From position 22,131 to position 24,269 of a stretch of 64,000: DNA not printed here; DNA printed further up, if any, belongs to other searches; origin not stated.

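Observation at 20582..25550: Four-gene cassette resembling the late FR-900098 (FrbH/FrbG) chemistry but with a kinase instead of a phosphonate-forming enzyme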

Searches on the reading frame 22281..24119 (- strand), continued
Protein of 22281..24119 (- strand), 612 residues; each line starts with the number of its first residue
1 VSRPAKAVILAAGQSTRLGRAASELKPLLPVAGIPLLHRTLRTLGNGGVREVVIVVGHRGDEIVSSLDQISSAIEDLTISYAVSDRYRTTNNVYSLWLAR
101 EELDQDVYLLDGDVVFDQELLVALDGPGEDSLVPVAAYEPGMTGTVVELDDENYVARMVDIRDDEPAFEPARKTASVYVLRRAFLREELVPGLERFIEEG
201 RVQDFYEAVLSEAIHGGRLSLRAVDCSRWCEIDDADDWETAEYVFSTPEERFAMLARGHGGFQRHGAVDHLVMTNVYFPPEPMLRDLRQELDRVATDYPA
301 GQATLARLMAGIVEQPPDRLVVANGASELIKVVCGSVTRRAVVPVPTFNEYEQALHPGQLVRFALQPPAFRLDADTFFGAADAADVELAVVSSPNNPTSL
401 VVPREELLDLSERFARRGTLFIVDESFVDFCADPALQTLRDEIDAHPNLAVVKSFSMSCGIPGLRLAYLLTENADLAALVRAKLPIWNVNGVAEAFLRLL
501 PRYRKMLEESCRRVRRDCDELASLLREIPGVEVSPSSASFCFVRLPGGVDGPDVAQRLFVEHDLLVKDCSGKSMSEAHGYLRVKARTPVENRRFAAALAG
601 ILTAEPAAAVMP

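Call 22: find_encoding_contigs(protein=P0073, flank=10000, max_places=1)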
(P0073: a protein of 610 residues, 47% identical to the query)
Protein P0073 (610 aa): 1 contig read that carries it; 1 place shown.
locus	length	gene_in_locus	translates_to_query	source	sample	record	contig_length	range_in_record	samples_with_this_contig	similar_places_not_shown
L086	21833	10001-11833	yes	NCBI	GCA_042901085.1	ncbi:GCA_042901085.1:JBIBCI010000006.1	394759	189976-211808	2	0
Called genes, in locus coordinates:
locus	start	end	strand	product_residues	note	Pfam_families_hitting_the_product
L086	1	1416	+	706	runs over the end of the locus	PF01315:Ald_Xan_dh_C, PF02738:MoCoBD_1, PF20256:MoCoBD_2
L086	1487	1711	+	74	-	PF19719:DUF6213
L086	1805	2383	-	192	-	-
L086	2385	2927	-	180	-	-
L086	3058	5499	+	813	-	PF03861:ANTAR (weak), PF13185:GAF_2 (faint), PF08448:PAS_4 (faint), PF08447:PAS_3, PF07228:SpoIIE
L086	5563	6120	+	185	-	PF10706:Aminoglyc_resit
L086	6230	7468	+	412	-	PF13535:ATP-grasp_4 (faint)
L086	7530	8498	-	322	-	PF00535:Glycos_transf_2, PF10111:Glyco_tranf_2_2, PF13641:Glyco_tranf_2_3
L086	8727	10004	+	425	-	-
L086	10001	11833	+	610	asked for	PF00483:NTP_transferase, PF01128:IspD (weak), PF12804:NTP_transf_3, PF00155:Aminotran_1_2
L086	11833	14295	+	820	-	PF02522:Antibiotic_NAT, PF00702:Hydrolase (faint)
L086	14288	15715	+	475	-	PF01575:MaoC_dehydratas, PF00106:adh_short, PF01370:Epimerase (weak), PF08659:KR (weak), PF13561:adh_short_C2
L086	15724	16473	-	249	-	PF00702:Hydrolase, PF12710:HAD, PF13419:HAD_2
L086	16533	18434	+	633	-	PF00501:AMP-binding, PF13193:AMP-binding_C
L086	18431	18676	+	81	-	PF00550:PP-binding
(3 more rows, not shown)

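Call 23: find_encoding_contigs(protein=P0120, flank=10000, max_places=1)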
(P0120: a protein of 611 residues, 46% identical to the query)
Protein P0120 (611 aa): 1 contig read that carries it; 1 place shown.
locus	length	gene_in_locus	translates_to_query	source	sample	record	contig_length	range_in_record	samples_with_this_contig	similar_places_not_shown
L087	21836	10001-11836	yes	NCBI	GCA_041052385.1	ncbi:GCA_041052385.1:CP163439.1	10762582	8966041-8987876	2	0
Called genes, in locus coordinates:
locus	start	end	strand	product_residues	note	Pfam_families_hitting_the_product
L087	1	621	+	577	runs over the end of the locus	PF13522:GATase_6 (weak), PF13537:GATase_7, PF00733:Asn_synthase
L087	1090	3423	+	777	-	PF00330:Aconitase, PF00694:Aconitase_C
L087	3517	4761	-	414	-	PF02222:ATP-grasp (weak), PF02655:ATP-grasp_3 (weak), PF13535:ATP-grasp_4 (weak), PF18603:LAL_C2 (weak)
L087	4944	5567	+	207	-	PF07690:MFS_1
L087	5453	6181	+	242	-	PF07690:MFS_1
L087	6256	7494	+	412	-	PF13535:ATP-grasp_4 (faint)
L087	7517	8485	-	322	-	PF00535:Glycos_transf_2, PF10111:Glyco_tranf_2_2, PF13641:Glyco_tranf_2_3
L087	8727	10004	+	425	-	PF07992:Pyr_redox_2 (weak), PF13738:Pyr_redox_3 (faint)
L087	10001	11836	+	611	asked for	PF00483:NTP_transferase (weak), PF01128:IspD (weak), PF12804:NTP_transf_3, PF00155:Aminotran_1_2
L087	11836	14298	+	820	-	PF02522:Antibiotic_NAT, PF00702:Hydrolase (faint)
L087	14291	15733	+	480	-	PF01575:MaoC_dehydratas, PF00106:adh_short, PF01370:Epimerase (weak), PF08659:KR (weak), PF13561:adh_short_C2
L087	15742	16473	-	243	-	PF00702:Hydrolase, PF12710:HAD, PF13419:HAD_2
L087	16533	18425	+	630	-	PF00501:AMP-binding, PF13193:AMP-binding_C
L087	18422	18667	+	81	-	PF00550:PP-binding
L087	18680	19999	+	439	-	PF00668:Condensation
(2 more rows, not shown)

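Call 58: search_protein_families(library=pfam, proteins=[L010:11833-14316:+, L028:7340-8599:+, L028:12164-15301:-, L016:11861-14041:+, L010:14309-15757:+], max_evalue=0.001)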
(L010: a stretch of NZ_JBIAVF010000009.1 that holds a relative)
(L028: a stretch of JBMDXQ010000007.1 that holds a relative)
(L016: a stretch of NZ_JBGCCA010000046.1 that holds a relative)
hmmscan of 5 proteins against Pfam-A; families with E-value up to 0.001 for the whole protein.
L010:11833-14316:+ (827 aa): 2 families
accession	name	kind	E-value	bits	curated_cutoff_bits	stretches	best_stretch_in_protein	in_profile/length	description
PF02522.19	Antibiotic_NAT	-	1.8e-21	77.2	25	1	34-242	2-226/232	Aminoglycoside 3-N-acetyltransferase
PF00702.32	Hydrolase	-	0.00013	22.9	26.4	0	506-582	104-181/191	haloacid dehalogenase-like hydrolase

L028:7340-8599:+ (419 aa): 1 family
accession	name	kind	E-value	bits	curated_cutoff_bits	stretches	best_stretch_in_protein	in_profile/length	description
PF01467.32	CTP_transf_like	-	6.7e-20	72.1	21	1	8-135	1-133/133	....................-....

L028:12164-15301:- (1045 aa): 38 families (the best 25 are shown)
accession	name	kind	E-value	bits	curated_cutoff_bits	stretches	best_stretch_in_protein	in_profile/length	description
PF25174.1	Beta-prop_THOC3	-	2.9e-66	223.7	305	3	349-628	1-270/272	THOC3 beta-propeller domain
PF00400.38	WD40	-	1.5e-52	174.3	27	1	345-377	5-39/39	WD domain, G-beta repeat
PF25173.1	Beta-prop_WDR3_1st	-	1.8e-50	171.7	154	4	509-681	10-184/184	WDR3 first beta-propeller domain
PF24814.1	WD40_Prp19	-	5.2e-48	164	320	4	503-627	66-192/281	Prp19 WD40 domain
PF23414.1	Beta-prop_EML_2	-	7.3e-43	147.3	90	4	658-762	4-109/266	Echinoderm microtubule-associated protein second beta-propeller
PF24817.1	WD40_WDHD1_1st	-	2.9e-35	122.3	109.9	3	444-607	10-165/291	WDHD1 first WD40 domain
PF24807.1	WD40_CDC20-Fz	-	6.2e-34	118.1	200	4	509-682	30-210/292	CDC20/Fizzy WD40 domain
PF25391.1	WD40_Gbeta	-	3.4e-32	112.2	150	2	361-556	153-340/340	G protein beta WD-40 repeat protein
PF25175.1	Beta-prop_WDR5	-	2.1e-29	103.1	250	3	448-607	61-216/296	WDR5 beta-propeller domain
PF23393.2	Beta-prop_WDR90_POC16_2nd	-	8.4e-29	101.1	60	2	506-633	14-148/291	WDR90/POC16, second beta-propeller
PF24796.1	WDR55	-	8.9e-25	87.8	200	2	504-634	25-159/296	WDR55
PF12894.13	ANAPC4_WD40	-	1.1e-24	86.9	22.9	0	511-562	28-72/91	Anaphase-promoting complex subunit 4 WD40 domain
PF25168.1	Beta-prop_WDR36-Utp21_2nd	-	3.5e-23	82.9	84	2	502-629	128-257/335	WDR36/Utp21 second beta-propeller domain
PF25172.1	Beta-prop_WDR3_2nd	-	5.9e-22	78.7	140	2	488-603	183-291/293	WDR3 second beta-propeller domain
PF24780.1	WD40_MABP1-WDR62_1st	-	1.3e-20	74.4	496.3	1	352-459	40-145/328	MABP1/WDR62 first WD40 domain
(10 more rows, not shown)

L016:11861-14041:+ (726 aa): 2 families
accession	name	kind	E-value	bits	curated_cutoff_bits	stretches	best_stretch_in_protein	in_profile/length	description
PF00501.34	AMP-binding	-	6.7e-82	275.8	29.9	1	175-560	3-383/384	AMP-binding enzyme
PF13193.12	AMP-binding_C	-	4.2e-16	60.1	24.5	1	620-703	1-76/76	AMP-binding enzyme C-terminal domain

L010:14309-15757:+ (482 aa): 5 families
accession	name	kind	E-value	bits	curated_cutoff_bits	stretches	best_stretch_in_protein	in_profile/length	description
PF00106.31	adh_short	-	2.7e-20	73.1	26.6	1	153-326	2-187/195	short chain dehydrogenase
PF13561.12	adh_short_C2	-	1.7e-10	41.3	27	1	158-328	1-183/236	Enoyl-(Acyl carrier protein) reductase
PF01575.25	MaoC_dehydratas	-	3.8e-09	36.6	27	1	15-71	17-73/123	MaoC like domain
PF01370.27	Epimerase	-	7.9e-07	29.2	20.9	1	155-325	2-176/240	NAD dependent epimerase/dehydratase family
PF08659.16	KR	-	7.5e-06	26.4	22.6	1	153-239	2-100/180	KR domain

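Call 64: search_solved_structures(query=window:22281-24119:-, max_evalue=1e-22, show_alignments=4)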
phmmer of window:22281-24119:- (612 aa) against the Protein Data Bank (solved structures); distinct sequences matched with E-value up to 1e-22: 4.
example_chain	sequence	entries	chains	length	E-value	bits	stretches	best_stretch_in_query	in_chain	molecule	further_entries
6oux_A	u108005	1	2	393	3.8e-36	128.5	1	292-602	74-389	Threonine phosphate decarboxylase-like enzyme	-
3fkd_A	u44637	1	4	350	1.1e-26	97.2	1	297-602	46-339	L-threonine-O-3-phosphate decarboxylase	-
3ftb_A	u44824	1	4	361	5e-24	88.4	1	305-601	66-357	Histidinol-phosphate aminotransferase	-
1lc5_A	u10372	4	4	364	1.6e-23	86.7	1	280-604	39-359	L-Threonine-O-3-Phosphate Decarboxylase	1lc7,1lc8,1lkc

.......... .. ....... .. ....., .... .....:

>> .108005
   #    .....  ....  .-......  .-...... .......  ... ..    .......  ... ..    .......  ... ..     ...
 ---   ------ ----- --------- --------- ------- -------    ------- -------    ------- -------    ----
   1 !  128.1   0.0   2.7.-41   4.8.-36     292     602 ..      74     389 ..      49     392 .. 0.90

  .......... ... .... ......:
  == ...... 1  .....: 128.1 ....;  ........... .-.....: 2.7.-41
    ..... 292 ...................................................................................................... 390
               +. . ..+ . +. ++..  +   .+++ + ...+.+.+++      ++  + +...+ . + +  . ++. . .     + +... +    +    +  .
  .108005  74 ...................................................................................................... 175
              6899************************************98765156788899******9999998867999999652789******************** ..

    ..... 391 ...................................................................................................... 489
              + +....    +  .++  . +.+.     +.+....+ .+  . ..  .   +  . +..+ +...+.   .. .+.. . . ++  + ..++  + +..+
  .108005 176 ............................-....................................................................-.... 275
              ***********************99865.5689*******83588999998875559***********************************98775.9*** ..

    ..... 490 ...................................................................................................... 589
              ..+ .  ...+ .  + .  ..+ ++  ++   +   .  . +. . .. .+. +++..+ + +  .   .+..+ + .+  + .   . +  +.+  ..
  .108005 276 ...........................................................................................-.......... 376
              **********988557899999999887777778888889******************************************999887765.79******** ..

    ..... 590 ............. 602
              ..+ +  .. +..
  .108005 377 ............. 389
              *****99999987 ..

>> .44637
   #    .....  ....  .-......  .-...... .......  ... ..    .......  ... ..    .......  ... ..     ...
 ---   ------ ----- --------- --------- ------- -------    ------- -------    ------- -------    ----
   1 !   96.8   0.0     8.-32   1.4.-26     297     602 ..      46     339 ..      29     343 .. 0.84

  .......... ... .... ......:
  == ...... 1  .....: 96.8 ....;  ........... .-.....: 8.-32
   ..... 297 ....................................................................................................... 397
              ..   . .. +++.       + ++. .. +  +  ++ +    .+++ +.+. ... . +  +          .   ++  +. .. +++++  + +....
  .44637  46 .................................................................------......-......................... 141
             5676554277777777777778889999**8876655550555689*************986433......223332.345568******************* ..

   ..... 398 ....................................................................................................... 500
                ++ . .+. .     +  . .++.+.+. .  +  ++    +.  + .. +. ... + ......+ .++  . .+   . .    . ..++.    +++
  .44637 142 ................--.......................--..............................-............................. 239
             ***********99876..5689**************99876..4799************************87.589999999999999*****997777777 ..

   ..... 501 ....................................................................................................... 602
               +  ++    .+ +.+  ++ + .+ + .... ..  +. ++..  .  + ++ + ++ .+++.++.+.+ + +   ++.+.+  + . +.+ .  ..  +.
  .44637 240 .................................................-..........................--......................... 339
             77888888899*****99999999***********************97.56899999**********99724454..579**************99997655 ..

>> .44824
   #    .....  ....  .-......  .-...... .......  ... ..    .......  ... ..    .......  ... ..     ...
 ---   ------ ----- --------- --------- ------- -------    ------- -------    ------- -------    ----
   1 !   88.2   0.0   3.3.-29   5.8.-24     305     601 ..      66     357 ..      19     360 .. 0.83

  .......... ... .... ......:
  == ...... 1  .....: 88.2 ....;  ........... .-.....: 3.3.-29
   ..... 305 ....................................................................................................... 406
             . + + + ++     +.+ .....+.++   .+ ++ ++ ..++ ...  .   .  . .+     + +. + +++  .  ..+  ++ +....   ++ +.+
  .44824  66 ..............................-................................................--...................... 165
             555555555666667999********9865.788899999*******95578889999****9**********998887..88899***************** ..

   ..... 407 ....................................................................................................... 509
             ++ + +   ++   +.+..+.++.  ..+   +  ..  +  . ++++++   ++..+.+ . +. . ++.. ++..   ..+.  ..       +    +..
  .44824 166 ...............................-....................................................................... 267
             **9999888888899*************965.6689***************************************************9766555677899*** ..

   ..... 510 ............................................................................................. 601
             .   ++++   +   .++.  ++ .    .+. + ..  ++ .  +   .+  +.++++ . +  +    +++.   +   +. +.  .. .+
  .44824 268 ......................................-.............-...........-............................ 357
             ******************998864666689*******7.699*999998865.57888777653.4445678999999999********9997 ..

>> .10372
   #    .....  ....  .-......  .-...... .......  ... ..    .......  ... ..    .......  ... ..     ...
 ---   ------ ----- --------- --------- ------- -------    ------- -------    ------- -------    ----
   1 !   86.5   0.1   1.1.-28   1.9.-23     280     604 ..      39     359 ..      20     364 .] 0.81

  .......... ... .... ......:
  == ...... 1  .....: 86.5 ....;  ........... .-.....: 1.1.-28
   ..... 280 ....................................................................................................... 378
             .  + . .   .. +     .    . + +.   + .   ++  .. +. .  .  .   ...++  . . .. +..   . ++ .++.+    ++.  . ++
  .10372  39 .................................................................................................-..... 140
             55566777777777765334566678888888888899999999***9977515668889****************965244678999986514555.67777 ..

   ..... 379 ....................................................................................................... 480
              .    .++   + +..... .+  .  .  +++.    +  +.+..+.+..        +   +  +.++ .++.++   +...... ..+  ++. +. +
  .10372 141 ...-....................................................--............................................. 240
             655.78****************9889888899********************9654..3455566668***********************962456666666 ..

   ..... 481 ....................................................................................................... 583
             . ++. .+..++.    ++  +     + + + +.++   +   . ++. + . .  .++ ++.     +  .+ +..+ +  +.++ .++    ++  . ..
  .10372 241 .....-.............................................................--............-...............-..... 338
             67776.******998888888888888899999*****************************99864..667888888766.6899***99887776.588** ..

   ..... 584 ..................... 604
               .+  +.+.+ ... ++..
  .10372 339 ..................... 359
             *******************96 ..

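Call 68: find_encoding_contigs(protein=P0016, flank=8000, max_places=1)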
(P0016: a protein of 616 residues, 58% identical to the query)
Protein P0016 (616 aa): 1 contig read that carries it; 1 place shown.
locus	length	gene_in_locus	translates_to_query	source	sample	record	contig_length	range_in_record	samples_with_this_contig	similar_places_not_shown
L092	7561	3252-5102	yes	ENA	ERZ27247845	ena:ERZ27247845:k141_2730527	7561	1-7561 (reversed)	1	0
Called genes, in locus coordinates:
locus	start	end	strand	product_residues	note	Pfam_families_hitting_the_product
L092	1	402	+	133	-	?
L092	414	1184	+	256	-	PF01569:PAP2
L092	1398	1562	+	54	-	-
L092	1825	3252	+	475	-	-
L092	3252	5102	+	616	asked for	PF00483:NTP_transferase, PF12804:NTP_transf_3, PF00155:Aminotran_1_2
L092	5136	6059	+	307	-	PF00288:GHMP_kinases_N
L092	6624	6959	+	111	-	PF13282:DUF4070 (weak)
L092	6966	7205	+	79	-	PF13282:DUF4070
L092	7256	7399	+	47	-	-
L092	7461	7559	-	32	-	?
